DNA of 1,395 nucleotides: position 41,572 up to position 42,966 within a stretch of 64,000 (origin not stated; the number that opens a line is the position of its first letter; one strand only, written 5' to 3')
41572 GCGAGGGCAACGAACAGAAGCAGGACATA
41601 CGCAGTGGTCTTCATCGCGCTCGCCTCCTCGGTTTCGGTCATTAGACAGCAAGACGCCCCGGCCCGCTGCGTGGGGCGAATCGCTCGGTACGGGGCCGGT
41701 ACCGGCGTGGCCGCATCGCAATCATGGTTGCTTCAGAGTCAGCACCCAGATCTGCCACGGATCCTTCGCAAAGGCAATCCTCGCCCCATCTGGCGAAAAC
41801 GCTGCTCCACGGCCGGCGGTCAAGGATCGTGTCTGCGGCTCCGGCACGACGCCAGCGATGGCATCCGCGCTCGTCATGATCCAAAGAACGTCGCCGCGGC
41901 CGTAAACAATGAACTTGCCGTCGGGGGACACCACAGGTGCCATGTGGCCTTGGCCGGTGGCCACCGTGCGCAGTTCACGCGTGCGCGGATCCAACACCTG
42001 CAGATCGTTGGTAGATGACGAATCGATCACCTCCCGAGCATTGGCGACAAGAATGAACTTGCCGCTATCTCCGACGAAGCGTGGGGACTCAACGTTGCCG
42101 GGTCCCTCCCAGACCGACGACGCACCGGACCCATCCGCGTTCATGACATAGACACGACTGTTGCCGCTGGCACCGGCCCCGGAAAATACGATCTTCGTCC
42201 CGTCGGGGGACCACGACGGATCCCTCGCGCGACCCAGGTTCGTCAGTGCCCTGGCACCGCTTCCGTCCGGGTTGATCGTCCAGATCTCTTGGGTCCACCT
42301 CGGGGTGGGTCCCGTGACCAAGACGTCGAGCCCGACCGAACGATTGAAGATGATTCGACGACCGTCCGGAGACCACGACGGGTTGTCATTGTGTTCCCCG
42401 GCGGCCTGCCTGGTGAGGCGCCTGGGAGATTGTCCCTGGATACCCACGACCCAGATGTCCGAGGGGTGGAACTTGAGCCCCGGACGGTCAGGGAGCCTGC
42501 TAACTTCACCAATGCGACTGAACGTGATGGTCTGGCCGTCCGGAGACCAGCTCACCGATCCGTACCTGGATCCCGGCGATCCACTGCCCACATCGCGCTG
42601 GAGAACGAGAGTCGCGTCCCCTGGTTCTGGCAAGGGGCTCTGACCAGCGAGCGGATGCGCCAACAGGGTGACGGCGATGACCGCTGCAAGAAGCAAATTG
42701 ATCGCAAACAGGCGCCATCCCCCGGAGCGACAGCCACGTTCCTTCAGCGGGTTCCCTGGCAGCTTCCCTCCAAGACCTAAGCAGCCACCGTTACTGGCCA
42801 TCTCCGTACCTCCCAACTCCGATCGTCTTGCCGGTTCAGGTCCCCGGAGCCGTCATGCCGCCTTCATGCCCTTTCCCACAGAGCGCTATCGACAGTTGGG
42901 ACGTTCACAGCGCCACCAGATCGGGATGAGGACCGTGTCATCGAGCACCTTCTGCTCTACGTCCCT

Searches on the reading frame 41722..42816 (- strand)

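Call 11: search_protein_families(library=pfam, proteins=[window:41722-42816:-], max_evalue=0.01)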
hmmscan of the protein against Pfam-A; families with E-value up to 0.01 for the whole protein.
window:41722-42816:- (364 aa): 5 families
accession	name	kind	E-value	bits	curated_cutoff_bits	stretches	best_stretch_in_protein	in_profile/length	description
PF07676.18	PD40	-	3.3e-28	97.4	20.9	3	190-224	4-38/38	WD40-like Beta Propeller Repeat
PF00930.27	DPPIV_N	-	1.6e-09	37.4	22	0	251-318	3-72/354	Dipeptidyl peptidase IV (DPP IV) N-terminal region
PF25174.1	Beta-prop_THOC3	-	1e-06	28.4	305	1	186-358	80-239/272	THOC3 beta-propeller domain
PF25460.1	Beta-prop_Aladin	-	0.0029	17.2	171.1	0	136-227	149-224/340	Aladin seven-bladed propeller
PF00400.38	WD40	-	0.0042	18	27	0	87-97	16-26/39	WD domain, G-beta repeat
